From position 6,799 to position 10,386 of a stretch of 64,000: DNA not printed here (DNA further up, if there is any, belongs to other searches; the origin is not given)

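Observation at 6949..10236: Highly divergent SecA paralogue with insertions and no zinc tail, without SecY2 or accessory Sec genes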

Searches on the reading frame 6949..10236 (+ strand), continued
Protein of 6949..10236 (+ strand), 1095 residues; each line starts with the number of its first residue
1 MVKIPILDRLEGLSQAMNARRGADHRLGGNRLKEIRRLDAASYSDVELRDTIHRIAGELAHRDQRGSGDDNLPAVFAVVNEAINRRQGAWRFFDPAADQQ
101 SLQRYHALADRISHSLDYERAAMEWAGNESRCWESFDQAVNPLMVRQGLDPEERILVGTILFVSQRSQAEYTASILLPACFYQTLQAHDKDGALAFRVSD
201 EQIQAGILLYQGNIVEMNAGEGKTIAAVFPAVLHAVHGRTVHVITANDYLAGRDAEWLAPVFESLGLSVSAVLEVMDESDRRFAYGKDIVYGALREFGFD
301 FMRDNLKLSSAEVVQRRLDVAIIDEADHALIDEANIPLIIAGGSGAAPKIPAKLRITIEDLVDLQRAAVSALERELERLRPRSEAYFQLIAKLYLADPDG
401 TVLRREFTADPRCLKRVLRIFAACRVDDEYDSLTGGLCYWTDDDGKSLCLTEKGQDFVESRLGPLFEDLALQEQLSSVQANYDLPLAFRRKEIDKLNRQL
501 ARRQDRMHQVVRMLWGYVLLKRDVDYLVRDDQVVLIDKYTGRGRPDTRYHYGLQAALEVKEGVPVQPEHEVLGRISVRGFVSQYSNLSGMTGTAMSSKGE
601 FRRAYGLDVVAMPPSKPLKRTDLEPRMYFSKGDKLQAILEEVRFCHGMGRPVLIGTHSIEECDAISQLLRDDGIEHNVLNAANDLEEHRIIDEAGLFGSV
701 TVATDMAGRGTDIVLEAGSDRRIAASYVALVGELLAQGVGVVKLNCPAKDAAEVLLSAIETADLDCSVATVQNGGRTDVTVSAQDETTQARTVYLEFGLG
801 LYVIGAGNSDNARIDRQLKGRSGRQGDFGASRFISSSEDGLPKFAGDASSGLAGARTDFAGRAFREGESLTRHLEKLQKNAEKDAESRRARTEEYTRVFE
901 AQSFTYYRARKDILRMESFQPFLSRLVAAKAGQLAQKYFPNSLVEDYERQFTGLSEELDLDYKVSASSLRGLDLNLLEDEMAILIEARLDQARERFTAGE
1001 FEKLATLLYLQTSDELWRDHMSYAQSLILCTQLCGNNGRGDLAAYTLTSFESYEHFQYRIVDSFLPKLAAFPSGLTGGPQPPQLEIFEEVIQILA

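Call 43: find_related_loci(query=A2, collection=genome_contigs, flank=10000)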
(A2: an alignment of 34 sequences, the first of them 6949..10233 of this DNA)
Query A2 (1095 aa) in genome_contigs; peptide patterns used: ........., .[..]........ (x = any residue, [..] = any of these).
600 stretches matched a pattern (row limit reached: there are more); 584 encode a relative of the query (tblastn E <= 1e-3); the best 80 are kept; 80 distinct loci.
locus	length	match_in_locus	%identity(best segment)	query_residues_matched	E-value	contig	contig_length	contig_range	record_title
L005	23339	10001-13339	65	1-1095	0e+0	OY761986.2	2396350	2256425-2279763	MAG: Dehalococcoidia bacterium isolate 10f4566d-ab44-49ae-b774-fc9f760c6436 genome assembly, chromosome: 1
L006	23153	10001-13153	44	35-1094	0e+0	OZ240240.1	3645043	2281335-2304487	MAG: Dehalococcoidia bacterium isolate 9fa25b9b-25de-44f7-936b-2c4815794ad0 genome assembly, chromosome: 1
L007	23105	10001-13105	41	32-1095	0e+0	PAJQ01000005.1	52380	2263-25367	MAG: Chloroflexota bacterium isolate SAT91 144201, whole genome shotgun sequence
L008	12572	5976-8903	40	32-1095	0e+0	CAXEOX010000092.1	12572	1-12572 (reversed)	MAG TPA_asm: uncultured bacterium isolate ERR599159_concoct_54 genome assembly, contig: ERZ842013.2320, whole genome sho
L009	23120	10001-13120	42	32-1072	0e+0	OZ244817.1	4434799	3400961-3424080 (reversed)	MAG: Dehalococcoidia bacterium isolate 600c9aab-54a7-483e-8747-7fd718dfbb6a genome assembly, chromosome: 1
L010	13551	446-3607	40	32-1095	0e+0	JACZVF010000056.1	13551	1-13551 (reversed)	MAG: Chloroflexota bacterium isolate B17T3L14 B17T3L14_NODE3154, whole genome shotgun sequence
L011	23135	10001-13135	41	32-1091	0e+0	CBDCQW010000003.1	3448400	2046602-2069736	MAG: Dehalococcoidia bacterium isolate 156317b5-1015-4f7b-970c-a7c120c590d5 genome assembly, contig: contig_3, whole gen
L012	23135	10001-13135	41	32-1091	0e+0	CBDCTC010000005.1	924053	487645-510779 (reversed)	MAG: Dehalococcoidia bacterium isolate 84f1e96c-5f89-47d0-9b41-bcaa3e3d8f53 genome assembly, contig: contig_5, whole gen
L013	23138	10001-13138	41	32-1095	0e+0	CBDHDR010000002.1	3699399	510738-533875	MAG: Dehalococcoidia bacterium isolate 3405ea0c-46a1-49ac-8793-a98dd5fa39b7 genome assembly, contig: contig_2, whole gen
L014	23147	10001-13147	40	35-1094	0e+0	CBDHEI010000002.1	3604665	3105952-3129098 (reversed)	MAG: Dehalococcoidia bacterium isolate 8c643066-d586-4031-88eb-ae6791ed655d genome assembly, contig: contig_2, whole gen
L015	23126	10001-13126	39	35-1094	0e+0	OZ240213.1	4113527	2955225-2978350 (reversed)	MAG: Dehalococcoidia bacterium isolate 72fd1f58-039a-43d1-a234-fad5f02d9593 genome assembly, chromosome: 1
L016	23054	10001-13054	39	32-1095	0e+0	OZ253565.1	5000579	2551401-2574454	MAG: Dehalococcoidia bacterium isolate c57aa991-6108-42ac-a26f-d51f4aa099f5 genome assembly, chromosome: 1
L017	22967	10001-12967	38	35-1094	0e+0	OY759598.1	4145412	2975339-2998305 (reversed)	MAG: Dehalococcoidia bacterium isolate 9e3974e8-1b76-4a2a-ace1-a6b9f67a3735 genome assembly, chromosome: 1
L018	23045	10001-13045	38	32-1095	0e+0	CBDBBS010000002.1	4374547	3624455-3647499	MAG: Dehalococcoidia bacterium isolate ddb4ac3d-8f21-48f8-a382-dd94587b0ab6 genome assembly, contig: contig_2, whole gen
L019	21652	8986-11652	41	194-1086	0e+0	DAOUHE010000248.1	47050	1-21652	MAG TPA_asm: Dehalococcoidia bacterium isolate S1_19 k129_815932, whole genome shotgun sequence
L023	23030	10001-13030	39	32-1095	0e+0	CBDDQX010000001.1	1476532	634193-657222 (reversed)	MAG: Dehalococcoidia bacterium isolate 8444951f-8005-4b54-b322-73b6ad57e0fa genome assembly, contig: contig_1, whole gen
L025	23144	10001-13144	42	32-1084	0e+0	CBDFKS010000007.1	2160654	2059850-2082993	MAG: Dehalococcoidia bacterium isolate c4dad43c-b7b6-47a6-a77d-83e0dddb64fa genome assembly, contig: contig_7, whole gen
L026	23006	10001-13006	37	32-1095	0e+0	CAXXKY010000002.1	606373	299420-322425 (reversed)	MAG: Dehalococcoidia bacterium isolate 886e3671-e943-42bd-87f0-332393e915f0 genome assembly, contig: contig_2, whole gen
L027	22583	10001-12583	38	192-1095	1e-165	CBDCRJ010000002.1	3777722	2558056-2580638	MAG: Dehalococcoidia bacterium isolate 2d39826d-14c6-4929-8ced-310aa4e6ff2e genome assembly, contig: contig_2, whole gen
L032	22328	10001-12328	49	194-1070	3e-150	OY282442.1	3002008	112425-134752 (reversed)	MAG: uncultured Dehalococcoidia bacterium genome assembly, chromosome: 1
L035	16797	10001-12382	49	194-1068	2e-145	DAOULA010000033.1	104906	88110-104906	MAG TPA_asm: Dehalococcoidia bacterium isolate S8_375 74143, whole genome shotgun sequence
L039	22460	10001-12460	48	196-1094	5e-136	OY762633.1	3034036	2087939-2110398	MAG: Dehalococcoidia bacterium isolate 17254eae-7cb3-4ac9-839e-465292e2b3d4 genome assembly, chromosome: 1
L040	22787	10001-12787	30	33-1037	6e-116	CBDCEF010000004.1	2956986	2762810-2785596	MAG: Dehalococcoidia bacterium isolate c259e03a-9b86-4cdb-a37a-9c02718a3515 genome assembly, contig: contig_4, whole gen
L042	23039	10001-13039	36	32-1095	3e-176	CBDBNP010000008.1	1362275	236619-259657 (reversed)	MAG: Dehalococcoidia bacterium isolate af979d49-7d3b-4688-8ea5-a167a3c9a9f9 genome assembly, contig: contig_8, whole gen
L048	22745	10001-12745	29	69-1046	3e-97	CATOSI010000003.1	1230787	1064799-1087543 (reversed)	MAG: uncultured Dehalococcoidia bacterium isolate 741b7de0-5fbb-4305-b724-e82bd623809b genome assembly, contig: contig_3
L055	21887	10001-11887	33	44-720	4e-85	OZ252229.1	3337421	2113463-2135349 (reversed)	MAG: Dehalococcoidia bacterium isolate e423ea1d-c589-4ead-98b4-a8e4e9e55514 genome assembly, chromosome: 1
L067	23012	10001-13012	38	35-1095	0e+0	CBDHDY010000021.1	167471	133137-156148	MAG: Dehalococcoidia bacterium isolate e58c4f91-f2be-4f0a-9909-6998b1ebe402 genome assembly, contig: contig_21, whole ge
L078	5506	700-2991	31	176-1054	2e-60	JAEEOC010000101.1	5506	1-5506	MAG: Dehalococcoidales bacterium isolate Tb.RUG.278 NODE_4076087_length_5506_cov_1.175497, whole genome shotgun sequence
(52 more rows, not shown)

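Call 46: find_homologous_proteins(query=L078:634-3210:+, max_evalue=1e-50)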
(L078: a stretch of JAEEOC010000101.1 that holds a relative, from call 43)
Query L078:634-3210:+ (859 aa): 8000 proteins with E <= 1e-50 among 8000 candidates; the best 120 are listed.
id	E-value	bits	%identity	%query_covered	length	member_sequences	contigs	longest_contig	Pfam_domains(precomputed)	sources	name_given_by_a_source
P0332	0.0e+0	1919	100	100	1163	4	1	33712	PF07517.21,PF07516.19,PF21090.4,PF02810.22,PF01043.27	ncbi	-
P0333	0.0e+0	1305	67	99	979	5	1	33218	PF07517.21,PF07516.19,PF21090.4,PF02810.22,PF01043.27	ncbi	-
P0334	0.0e+0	1219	64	99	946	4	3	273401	PF07517.21,PF07516.19,PF21090.4,PF02810.22,PF01043.27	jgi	jgi:preprotein translocase subunit SecA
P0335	0.0e+0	1199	62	100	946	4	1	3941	PF07517.21,PF07516.19,PF21090.4,PF02810.22,PF01043.27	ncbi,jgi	jgi:preprotein translocase subunit SecA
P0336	0.0e+0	1162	61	97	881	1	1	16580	PF07517.21,PF07516.19,PF21090.4,PF02810.22,PF01043.27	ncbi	-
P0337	0.0e+0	1161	60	97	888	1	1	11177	PF07517.21,PF07516.19,PF21090.4,PF02810.22,PF01043.27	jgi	jgi:preprotein translocase subunit SecA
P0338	0.0e+0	1158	61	100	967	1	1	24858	PF07517.21,PF07516.19,PF21090.4,PF02810.22,PF01043.27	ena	-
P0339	0.0e+0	1157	60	97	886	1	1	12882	PF07517.21,PF07516.19,PF21090.4,PF02810.22,PF00271.38,PF01043.27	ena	-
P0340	0.0e+0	1156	62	97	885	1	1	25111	PF07517.21,PF07516.19,PF21090.4,PF02810.22,PF01043.27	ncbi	-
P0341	0.0e+0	1154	61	100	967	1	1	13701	PF07517.21,PF07516.19,PF21090.4,PF02810.22,PF01043.27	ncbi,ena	-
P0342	0.0e+0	1152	60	100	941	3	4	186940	PF07517.21,PF07516.19,PF21090.4,PF02810.22,PF01043.27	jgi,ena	jgi:preprotein translocase subunit SecA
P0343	0.0e+0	1150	60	100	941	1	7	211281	PF07517.21,PF07516.19,PF21090.4,PF02810.22,PF01043.27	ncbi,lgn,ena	-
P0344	0.0e+0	1150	60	100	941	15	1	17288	PF07517.21,PF07516.19,PF21090.4,PF02810.22,PF01043.27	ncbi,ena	-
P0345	0.0e+0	1150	60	100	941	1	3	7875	PF07517.21,PF07516.19,PF21090.4,PF02810.22,PF01043.27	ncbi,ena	-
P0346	0.0e+0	1150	61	97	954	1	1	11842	PF07517.21,PF07516.19,PF21090.4,PF02810.22,PF01043.27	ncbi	-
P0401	0.0e+0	1125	58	100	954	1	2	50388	PF07517.21,PF07516.19,PF21090.4,PF02810.22,PF01043.27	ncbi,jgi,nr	ncbi:MAG: preprotein translocase subunit SecA [Dehalococcoidia bacterium]|nr:MAG: preprotein translo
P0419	0.0e+0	1111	59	100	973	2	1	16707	PF07517.21,PF07516.19,PF21090.4,PF02810.22,PF01043.27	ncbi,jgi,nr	ncbi:MAG: preprotein translocase subunit SecA [Dehalococcoidia bacterium]|nr:preprotein translocase 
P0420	0.0e+0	1110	58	99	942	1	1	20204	PF07517.21,PF07516.19,PF21090.4,PF02810.22,PF01043.27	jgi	jgi:preprotein translocase subunit SecA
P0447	0.0e+0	1100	58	98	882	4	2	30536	PF07517.21,PF07516.19,PF21090.4,PF02810.22,PF01043.27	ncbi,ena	-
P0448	0.0e+0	1100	57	100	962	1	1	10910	PF07517.21,PF07516.19,PF21090.4,PF02810.22,PF01043.27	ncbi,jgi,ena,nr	ncbi:MAG: preprotein translocase subunit SecA [Dehalococcoidia bacterium]|nr:preprotein translocase 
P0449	0.0e+0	1100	57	99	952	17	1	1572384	PF07517.21,PF07516.19,PF21090.4,PF02810.22,PF01043.27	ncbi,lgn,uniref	ncbi:MAG: preprotein translocase subunit SecA [Dehalococcoides mccartyi]|uniref:preprotein transloca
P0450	0.0e+0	1100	59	98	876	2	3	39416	PF07517.21,PF07516.19,PF21090.4,PF02810.22,PF01043.27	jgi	-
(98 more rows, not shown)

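Call 50: find_encoding_contigs(protein=P0401, flank=10000, max_places=2)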
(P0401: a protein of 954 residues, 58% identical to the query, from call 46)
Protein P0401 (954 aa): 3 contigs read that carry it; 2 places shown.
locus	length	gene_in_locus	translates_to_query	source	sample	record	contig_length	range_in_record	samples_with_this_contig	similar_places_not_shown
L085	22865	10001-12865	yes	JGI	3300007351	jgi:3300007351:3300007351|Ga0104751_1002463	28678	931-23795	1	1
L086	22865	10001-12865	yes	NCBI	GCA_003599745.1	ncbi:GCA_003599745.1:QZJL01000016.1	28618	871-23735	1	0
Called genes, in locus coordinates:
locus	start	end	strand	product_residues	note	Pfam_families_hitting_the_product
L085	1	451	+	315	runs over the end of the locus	-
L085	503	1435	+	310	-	PF01973:MptE-like (faint)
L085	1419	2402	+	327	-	PF00676:E1_dh, PF13292:DXP_synthase_N (weak)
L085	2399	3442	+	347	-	PF02779:Transket_pyr, PF02780:Transketolase_C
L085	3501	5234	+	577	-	-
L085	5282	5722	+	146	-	PF07760:DUF1616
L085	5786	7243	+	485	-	-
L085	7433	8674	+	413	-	PF00464:SHMT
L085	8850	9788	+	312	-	PF13793:Pribosyltran_N, PF00156:Pribosyltran, PF14572:Pribosyl_synth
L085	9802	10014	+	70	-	PF09413:DUF2007 (weak)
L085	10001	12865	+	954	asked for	PF07517:SecA_DEAD, PF01043:SecA_PP_bind, PF21090:P-loop_SecA, PF07516:SecA_SW, PF02810:SEC-C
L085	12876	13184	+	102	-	PF14716:HHH_8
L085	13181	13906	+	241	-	-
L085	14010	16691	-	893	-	PF00133:tRNA-synt_1, PF09334:tRNA-synt_1g, PF13603:tRNA-synt_1_2, PF08264:Anticodon_1, PF10458:Val_tRNA-synt_C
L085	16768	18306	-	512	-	PF02441:Flavoprotein, PF04127:DFP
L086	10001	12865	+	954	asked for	PF07517:SecA_DEAD, PF01043:SecA_PP_bind, PF21090:P-loop_SecA, PF07516:SecA_SW, PF02810:SEC-C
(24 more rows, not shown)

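Call 51: find_encoding_contigs(protein=P0419, flank=10000, max_places=2)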
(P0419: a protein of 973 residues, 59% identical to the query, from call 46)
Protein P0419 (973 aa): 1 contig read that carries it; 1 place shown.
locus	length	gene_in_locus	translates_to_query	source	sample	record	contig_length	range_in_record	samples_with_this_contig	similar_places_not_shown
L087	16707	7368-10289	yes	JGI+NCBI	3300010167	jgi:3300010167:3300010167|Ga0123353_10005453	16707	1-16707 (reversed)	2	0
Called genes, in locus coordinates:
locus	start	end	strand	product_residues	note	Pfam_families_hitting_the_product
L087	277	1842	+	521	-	PF03853:YjeF_N, PF01256:Carb_kinase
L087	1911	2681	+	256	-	PF03309:Pan_kinase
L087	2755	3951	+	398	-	PF02441:Flavoprotein, PF04127:DFP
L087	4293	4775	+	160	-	-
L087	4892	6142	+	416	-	PF00464:SHMT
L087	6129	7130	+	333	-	PF13793:Pribosyltran_N, PF00156:Pribosyltran, PF14572:Pribosyl_synth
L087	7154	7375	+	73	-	PF09413:DUF2007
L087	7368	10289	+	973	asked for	PF07517:SecA_DEAD, PF01043:SecA_PP_bind, PF21090:P-loop_SecA, PF07516:SecA_SW, PF02810:SEC-C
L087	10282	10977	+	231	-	-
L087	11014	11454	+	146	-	-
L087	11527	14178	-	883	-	PF00133:tRNA-synt_1, PF09334:tRNA-synt_1g, PF13603:tRNA-synt_1_2, PF08264:Anticodon_1, PF10458:Val_tRNA-synt_C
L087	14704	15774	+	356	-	-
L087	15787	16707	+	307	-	?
